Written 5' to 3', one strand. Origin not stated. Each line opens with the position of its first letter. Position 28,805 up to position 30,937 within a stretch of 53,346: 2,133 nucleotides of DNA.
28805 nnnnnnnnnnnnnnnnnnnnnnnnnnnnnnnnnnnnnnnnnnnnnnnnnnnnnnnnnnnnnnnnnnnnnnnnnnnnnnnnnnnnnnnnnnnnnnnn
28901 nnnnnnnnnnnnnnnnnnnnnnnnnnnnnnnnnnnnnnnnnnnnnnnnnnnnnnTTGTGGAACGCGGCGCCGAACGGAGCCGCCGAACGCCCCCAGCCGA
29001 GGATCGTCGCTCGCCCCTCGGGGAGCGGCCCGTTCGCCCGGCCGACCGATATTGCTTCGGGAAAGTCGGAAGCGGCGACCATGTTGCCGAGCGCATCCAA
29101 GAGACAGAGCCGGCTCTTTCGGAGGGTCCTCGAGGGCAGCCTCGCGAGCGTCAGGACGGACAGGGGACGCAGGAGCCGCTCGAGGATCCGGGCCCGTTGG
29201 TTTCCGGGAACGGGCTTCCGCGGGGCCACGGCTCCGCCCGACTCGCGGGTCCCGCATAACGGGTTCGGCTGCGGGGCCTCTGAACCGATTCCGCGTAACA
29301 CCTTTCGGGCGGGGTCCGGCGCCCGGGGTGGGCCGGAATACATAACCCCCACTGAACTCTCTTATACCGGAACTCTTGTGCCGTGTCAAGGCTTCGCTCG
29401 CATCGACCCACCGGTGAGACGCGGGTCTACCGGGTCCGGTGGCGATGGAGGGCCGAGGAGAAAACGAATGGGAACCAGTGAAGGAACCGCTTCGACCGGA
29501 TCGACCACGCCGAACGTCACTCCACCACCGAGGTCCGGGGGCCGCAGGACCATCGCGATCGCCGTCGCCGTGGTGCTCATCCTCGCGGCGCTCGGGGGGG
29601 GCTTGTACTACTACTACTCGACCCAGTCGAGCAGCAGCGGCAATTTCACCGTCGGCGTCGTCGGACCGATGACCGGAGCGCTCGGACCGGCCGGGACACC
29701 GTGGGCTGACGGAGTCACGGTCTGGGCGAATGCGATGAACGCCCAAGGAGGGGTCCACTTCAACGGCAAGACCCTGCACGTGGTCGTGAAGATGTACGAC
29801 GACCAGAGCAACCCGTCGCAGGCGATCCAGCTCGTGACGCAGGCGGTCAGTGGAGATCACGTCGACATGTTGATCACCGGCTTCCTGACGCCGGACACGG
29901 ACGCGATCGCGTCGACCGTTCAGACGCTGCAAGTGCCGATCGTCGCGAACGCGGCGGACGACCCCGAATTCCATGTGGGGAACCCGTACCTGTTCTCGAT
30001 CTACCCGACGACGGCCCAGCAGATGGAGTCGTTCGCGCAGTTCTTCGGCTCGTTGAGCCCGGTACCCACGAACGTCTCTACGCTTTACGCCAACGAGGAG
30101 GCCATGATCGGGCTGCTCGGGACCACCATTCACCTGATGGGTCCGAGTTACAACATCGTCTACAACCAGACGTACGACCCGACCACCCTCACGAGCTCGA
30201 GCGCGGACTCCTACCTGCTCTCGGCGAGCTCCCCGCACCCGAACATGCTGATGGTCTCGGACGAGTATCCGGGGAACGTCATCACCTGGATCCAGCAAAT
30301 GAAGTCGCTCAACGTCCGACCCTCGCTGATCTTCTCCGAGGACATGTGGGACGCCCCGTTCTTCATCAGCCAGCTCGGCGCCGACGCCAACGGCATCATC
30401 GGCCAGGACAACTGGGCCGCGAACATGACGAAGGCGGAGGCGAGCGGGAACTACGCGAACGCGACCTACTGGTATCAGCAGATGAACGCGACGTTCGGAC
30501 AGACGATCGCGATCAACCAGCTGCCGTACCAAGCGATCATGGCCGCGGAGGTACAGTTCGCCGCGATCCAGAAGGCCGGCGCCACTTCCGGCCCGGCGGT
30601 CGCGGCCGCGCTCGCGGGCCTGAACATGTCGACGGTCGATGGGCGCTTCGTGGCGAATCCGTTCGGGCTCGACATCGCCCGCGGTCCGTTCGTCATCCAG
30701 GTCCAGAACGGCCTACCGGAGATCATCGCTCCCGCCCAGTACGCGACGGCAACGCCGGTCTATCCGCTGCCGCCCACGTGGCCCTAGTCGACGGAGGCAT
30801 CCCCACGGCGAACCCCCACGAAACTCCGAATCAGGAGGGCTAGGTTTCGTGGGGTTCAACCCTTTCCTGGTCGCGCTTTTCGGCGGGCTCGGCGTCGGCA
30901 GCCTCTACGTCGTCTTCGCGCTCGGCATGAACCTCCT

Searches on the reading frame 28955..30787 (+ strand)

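Call 9: search_protein_families(library=pfam, proteins=[window:28955-30787:+], max_evalue=0.001)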
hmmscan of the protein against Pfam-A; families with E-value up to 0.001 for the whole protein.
window:28955-30787:+ (610 aa): 2 families
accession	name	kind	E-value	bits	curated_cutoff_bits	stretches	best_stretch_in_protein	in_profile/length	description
PF13458.12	Peripla_BP_6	-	2.2e-36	126.6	31.7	1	232-564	3-319/343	Periplasmic binding protein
PF13433.12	Peripla_BP_5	-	8.5e-05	22.2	27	0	232-310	2-76/363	Periplasmic binding protein domain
